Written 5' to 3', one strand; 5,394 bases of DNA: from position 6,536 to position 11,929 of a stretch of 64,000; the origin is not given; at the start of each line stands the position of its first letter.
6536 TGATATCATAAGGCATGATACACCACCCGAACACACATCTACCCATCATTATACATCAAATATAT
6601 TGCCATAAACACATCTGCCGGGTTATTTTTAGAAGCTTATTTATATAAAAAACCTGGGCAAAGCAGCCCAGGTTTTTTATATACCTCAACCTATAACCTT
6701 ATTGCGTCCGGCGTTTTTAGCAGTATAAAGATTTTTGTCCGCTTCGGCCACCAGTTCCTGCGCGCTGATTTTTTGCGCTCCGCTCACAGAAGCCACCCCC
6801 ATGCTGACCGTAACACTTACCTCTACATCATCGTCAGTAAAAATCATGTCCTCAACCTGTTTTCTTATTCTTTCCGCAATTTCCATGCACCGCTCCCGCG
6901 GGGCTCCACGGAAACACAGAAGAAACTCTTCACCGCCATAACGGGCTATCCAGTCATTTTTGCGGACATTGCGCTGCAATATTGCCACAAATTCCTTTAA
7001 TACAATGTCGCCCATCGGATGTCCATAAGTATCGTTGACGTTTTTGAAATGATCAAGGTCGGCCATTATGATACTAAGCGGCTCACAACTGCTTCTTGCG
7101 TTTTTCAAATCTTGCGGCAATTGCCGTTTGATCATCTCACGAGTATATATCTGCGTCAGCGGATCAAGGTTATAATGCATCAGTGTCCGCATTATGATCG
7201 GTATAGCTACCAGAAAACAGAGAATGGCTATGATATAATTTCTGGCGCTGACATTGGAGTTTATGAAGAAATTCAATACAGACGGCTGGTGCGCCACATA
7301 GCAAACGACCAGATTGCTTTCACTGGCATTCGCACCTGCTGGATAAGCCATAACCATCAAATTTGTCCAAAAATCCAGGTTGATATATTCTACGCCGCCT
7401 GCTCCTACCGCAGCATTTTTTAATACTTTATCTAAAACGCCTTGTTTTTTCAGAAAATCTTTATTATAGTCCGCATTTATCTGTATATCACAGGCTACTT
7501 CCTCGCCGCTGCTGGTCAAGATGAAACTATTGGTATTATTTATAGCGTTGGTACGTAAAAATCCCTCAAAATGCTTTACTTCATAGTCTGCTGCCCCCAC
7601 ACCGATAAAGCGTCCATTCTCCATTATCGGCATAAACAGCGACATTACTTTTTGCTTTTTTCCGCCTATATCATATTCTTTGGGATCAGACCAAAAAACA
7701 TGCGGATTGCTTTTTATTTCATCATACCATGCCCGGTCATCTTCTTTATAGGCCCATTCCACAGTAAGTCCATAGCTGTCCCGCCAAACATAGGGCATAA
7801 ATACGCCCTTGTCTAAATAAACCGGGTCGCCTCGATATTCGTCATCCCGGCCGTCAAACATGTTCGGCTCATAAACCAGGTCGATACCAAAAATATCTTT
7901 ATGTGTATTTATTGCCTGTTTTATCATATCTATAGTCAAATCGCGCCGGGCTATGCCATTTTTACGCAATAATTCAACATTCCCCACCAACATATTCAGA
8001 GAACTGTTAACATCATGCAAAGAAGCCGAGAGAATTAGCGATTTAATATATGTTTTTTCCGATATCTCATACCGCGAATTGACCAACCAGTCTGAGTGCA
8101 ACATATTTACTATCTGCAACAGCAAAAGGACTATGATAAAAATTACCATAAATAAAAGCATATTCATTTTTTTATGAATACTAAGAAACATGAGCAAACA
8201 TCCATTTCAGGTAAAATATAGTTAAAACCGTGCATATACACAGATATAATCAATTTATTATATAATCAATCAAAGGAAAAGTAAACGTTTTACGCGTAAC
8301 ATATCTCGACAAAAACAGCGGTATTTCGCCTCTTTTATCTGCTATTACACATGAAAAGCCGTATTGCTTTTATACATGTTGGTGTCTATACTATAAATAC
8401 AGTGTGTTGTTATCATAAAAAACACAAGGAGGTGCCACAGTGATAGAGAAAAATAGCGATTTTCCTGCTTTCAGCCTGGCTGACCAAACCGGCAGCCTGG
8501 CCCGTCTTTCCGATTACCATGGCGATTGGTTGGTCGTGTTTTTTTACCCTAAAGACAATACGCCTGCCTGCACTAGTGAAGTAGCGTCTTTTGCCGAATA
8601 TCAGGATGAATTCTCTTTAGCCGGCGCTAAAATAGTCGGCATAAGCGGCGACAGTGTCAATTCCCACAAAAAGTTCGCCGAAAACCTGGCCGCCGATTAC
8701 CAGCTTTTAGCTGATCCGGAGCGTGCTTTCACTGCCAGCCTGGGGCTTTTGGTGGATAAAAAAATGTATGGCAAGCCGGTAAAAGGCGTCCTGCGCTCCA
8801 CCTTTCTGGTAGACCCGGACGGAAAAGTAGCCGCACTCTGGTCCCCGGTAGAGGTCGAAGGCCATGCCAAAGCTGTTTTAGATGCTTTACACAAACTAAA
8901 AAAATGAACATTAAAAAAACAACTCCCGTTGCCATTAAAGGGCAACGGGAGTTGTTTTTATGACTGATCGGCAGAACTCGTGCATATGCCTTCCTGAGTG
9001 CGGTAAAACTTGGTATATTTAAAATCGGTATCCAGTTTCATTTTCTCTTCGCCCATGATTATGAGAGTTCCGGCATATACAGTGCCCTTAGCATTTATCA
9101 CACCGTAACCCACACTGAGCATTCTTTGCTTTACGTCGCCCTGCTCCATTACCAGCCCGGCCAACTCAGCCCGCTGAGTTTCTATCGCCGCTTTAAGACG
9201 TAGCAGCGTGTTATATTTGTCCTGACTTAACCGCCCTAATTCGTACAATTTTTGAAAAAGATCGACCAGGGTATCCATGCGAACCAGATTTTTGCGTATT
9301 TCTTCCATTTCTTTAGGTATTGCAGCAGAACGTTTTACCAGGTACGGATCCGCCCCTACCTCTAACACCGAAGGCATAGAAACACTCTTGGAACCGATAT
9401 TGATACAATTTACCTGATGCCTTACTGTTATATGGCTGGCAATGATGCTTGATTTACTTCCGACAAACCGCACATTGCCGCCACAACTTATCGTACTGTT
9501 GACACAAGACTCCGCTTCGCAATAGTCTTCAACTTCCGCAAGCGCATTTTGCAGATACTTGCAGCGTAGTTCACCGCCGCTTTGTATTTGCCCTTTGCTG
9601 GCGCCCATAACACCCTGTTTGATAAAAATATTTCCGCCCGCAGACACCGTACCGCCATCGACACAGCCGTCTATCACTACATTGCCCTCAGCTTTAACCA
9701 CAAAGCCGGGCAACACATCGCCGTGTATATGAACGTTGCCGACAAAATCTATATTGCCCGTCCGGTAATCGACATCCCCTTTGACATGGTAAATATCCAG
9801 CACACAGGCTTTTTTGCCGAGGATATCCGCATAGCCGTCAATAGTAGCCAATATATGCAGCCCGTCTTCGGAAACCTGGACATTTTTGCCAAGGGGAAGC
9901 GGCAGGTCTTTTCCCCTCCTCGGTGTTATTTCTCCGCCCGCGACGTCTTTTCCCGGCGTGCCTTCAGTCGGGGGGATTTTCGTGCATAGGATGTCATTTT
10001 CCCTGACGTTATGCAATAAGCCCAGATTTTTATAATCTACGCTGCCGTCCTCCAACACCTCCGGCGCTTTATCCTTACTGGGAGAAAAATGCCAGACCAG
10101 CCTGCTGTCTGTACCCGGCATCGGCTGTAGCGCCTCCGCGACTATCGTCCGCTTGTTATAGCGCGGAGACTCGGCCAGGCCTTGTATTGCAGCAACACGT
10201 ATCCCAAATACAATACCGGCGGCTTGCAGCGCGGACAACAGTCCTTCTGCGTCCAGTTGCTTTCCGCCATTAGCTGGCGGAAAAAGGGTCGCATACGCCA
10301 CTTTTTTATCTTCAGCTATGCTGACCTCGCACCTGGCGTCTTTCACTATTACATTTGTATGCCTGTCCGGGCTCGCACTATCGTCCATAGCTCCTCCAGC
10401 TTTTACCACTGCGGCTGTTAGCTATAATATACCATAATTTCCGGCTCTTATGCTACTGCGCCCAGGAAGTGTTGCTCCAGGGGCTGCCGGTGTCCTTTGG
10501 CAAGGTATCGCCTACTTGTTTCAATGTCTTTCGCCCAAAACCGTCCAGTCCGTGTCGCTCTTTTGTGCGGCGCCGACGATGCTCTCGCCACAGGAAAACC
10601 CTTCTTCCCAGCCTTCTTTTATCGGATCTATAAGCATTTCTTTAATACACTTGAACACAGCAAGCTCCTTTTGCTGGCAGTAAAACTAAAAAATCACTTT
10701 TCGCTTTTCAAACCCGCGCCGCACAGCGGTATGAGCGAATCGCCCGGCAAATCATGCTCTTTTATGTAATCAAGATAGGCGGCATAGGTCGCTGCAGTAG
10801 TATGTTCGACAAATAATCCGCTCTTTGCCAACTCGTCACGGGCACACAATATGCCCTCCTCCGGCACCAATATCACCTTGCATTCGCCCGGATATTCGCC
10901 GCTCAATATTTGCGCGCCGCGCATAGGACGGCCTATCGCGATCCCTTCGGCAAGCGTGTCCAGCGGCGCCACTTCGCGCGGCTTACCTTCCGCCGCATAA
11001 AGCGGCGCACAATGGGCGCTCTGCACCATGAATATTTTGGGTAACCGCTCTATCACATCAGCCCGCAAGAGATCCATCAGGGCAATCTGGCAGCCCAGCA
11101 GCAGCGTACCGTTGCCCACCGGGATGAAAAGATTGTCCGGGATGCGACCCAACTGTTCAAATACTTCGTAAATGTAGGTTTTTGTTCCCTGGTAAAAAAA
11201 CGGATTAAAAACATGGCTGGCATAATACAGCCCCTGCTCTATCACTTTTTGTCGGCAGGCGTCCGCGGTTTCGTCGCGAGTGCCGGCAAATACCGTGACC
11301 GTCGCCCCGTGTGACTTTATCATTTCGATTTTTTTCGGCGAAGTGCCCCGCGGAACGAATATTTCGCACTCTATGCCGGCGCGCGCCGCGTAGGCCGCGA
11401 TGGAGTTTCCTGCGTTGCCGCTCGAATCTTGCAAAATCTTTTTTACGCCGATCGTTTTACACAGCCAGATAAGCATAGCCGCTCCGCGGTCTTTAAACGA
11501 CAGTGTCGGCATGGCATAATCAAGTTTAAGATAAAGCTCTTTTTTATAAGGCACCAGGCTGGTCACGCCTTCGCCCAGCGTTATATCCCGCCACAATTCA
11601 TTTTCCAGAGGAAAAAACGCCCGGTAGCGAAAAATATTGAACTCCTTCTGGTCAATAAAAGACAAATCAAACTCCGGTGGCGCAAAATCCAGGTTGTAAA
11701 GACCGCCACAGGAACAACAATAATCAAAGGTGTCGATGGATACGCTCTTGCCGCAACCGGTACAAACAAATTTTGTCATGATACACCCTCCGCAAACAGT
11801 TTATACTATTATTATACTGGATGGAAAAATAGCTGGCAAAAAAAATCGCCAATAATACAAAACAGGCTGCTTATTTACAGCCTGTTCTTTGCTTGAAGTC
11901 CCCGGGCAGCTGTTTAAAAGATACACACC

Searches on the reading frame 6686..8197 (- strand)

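Call 82: search_protein_families(library=pfam, proteins=[window:6686-8197:-], max_evalue=0.00001)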
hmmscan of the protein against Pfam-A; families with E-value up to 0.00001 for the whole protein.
window:6686-8197:- (503 aa): 3 families
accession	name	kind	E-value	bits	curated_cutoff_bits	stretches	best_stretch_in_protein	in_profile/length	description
PF00990.26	GGDEF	-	1.6e-43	148.7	23.8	1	343-500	2-161/161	Diguanylate cyclase, GGDEF domain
PF22673.2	MCP-like_PDC_1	-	9.7e-11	42.5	27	1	90-208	3-109/113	Methyl-accepting chemotaxis protein-like, first PDC sensor domain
PF02743.24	dCache_1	-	2.5e-07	30.9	45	1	153-271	96-223/240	Cache domain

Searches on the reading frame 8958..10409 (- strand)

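Call 82: search_protein_families(library=pfam, proteins=[window:8958-10409:-], max_evalue=0.00001)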
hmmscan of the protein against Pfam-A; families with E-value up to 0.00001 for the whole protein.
window:8958-10409:- (483 aa): 2 families
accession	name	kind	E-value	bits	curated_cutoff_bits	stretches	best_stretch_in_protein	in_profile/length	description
PF03961.19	FapA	-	8e-57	193.3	31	1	205-473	1-270/272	Flagellar Assembly Protein A beta solenoid domain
PF20250.3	FapA_N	-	6e-48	163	27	1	28-195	2-174/178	Flagellar Assembly Protein A N-terminal region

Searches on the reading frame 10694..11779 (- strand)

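Call 82: search_protein_families(library=pfam, proteins=[window:10694-11779:-], max_evalue=0.00001)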
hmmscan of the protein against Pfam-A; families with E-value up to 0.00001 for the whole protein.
window:10694-11779:- (361 aa): 1 family
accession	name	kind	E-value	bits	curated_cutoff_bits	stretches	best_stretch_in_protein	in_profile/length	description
PF00291.31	PALP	-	4.1e-66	223.8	35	1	66-354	1-295/295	Pyridoxal-phosphate dependent enzyme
